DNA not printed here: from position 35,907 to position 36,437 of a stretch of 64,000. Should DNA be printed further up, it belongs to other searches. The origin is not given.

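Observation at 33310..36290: The protease C-terminus and the 77-aa ORF after ftsZ share a PepSY-like module, a possible inhibitor and free-inhibitor pair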

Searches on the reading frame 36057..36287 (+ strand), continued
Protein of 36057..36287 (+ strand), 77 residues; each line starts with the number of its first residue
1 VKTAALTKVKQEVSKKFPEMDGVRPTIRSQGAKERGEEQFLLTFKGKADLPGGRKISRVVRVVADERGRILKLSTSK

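Call 63: search_protein_families(library=pfam, proteins=[L030:4707-7733:-, L064:7403-8785:+, L063:7435-8715:+, L064:10484-11617:+, L063:10378-11025:+], max_evalue=0.01)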
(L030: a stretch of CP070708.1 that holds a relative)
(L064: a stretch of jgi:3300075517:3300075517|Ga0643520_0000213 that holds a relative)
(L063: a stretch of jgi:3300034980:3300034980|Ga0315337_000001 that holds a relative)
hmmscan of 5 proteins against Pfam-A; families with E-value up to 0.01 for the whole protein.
L030:4707-7733:- (1008 aa): 11 families
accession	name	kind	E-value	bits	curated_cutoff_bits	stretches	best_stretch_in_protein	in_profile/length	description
PF13191.12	AAA_16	-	4.1e-23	83.1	32.6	1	40-256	2-167/167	AAA ATPase domain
PF13424.12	TPR_12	-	2.5e-14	53.7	30.1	1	523-570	19-71/77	Tetratricopeptide repeat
PF07719.23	TPR_2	-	2e-09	37.2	27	0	790-811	5-26/34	Tetratricopeptide repeat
PF00515.34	TPR_1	-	1.7e-05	24.9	27.8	0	523-536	17-30/34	Tetratricopeptide repeat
PF12895.13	ANAPC3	-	0.00031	21.4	27.2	0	789-814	26-51/82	Anaphase-promoting complex, cyclosome, subunit 3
PF13374.12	TPR_10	-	0.00044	20.6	27.5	0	633-659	9-35/42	Tetratricopeptide repeat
PF14559.12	TPR_19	-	0.00056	20.6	25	0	765-825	8-64/68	Tetratricopeptide repeat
PF13401.12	AAA_22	-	0.00085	20.1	27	0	62-257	5-122/130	AAA domain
PF09613.16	HrpB1_HrpK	-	0.001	19.2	29.3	0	788-818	47-77/126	Bacterial type III secretion protein (HrpB1_HrpK)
PF01637.24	ATPase_2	-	0.0027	18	33.2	1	40-92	1-50/225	ATPase domain predominantly from Archaea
PF13176.12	TPR_7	-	0.0056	17.1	27.9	0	790-811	3-24/36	Tetratricopeptide repeat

L064:7403-8785:+ (461 aa): 0 families

L063:7435-8715:+ (427 aa): 0 families

L064:10484-11617:+ (378 aa): 0 families

L063:10378-11025:+ (216 aa): 0 families

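Call 67: fold_search(model_id=the predicted structure, library=pdb)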
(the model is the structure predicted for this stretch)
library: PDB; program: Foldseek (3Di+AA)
matches with E <= 10: 973; with E <= 0.001: 0
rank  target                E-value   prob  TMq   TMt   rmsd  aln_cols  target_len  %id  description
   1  8yhm_A                1.1e-01  0.30  0.30  0.21   7.3        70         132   14  The structure of SdnG covalently binding with the cope rearrangement product (released 2025-10-22)
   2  8yhg_A                1.1e-01  0.30  0.31  0.21   7.3        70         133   14  The complex structure of SdnG with its analogue of substrate (released 2025-10-22)
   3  8c12_BBB              1.2e-01  0.75  0.43  0.40   6.7        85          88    9  Identification of an intermediate activation state of PAK5 reveals a novel mechanism of kinase inhibition. (released 2023-10-25)
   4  3ff0_A                1.2e-01  0.57  0.41  0.25   4.7        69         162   10  Crystal structure of a phenazine biosynthesis-related protein (phzb2) from pseudomonas aeruginosa at 1.90 A resolution (released 2008-12-16)
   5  3f14                  1.2e-01  0.54  0.39  0.30   6.0        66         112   15  Crystal structure of NTF2-like protein of unknown function (YP_680363.1) from CYTOPHAGA HUTCHINSONII ATCC 33406 at 1.45  (released 2008-11-18)
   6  3hx8_A                1.3e-01  0.44  0.37  0.28   5.2        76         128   16  Crystal structure of putative ketosteroid isomerase (NP_103587.1) from Mesorhizobium loti at 1.45 A resolution (released 2009-07-07)
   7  8xgm_D                1.5e-01  0.60  0.41  0.29   5.9        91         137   14  Cryo-EM structure of human GPR1 bound to chemerin (released 2024-08-21)
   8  3hx8_B                1.6e-01  0.54  0.38  0.27   4.4        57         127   16  Crystal structure of putative ketosteroid isomerase (NP_103587.1) from Mesorhizobium loti at 1.45 A resolution (released 2009-07-07)
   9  8yhg_B                1.6e-01  0.25  0.31  0.20   7.4        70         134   14  The complex structure of SdnG with its analogue of substrate (released 2025-10-22)
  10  8yi8_C                1.6e-01  0.25  0.30  0.20   7.4        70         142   14  The complex structure of SdnG with product (released 2025-10-22)
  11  8yia_B                1.6e-01  0.25  0.31  0.20   7.3        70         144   14  The selenomethionine contained structure of SdnG (released 2025-10-22)
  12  5aii_C                1.9e-01  0.75  0.40  0.28   4.0        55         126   18  Discovery and characterization of thermophilic limonene-1,2-epoxide hydrolases from hot spring metagenomic libraries.  (released 2015-06-17)
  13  5eql_A                1.9e-01  0.54  0.41  0.39   5.5        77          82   14  Isoform-specific inhibition of SUMO-dependent protein-protein interactions (released 2016-11-23)
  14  3hx8_C                1.9e-01  0.47  0.40  0.29   5.1        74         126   14  Crystal structure of putative ketosteroid isomerase (NP_103587.1) from Mesorhizobium loti at 1.45 A resolution (released 2009-07-07)
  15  6d34_B                1.9e-01  0.38  0.36  0.26   5.6        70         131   13  Apo Crystal Structure of TerC, a Terfestatin Biosynthesis Enzyme (released 2018-06-13)
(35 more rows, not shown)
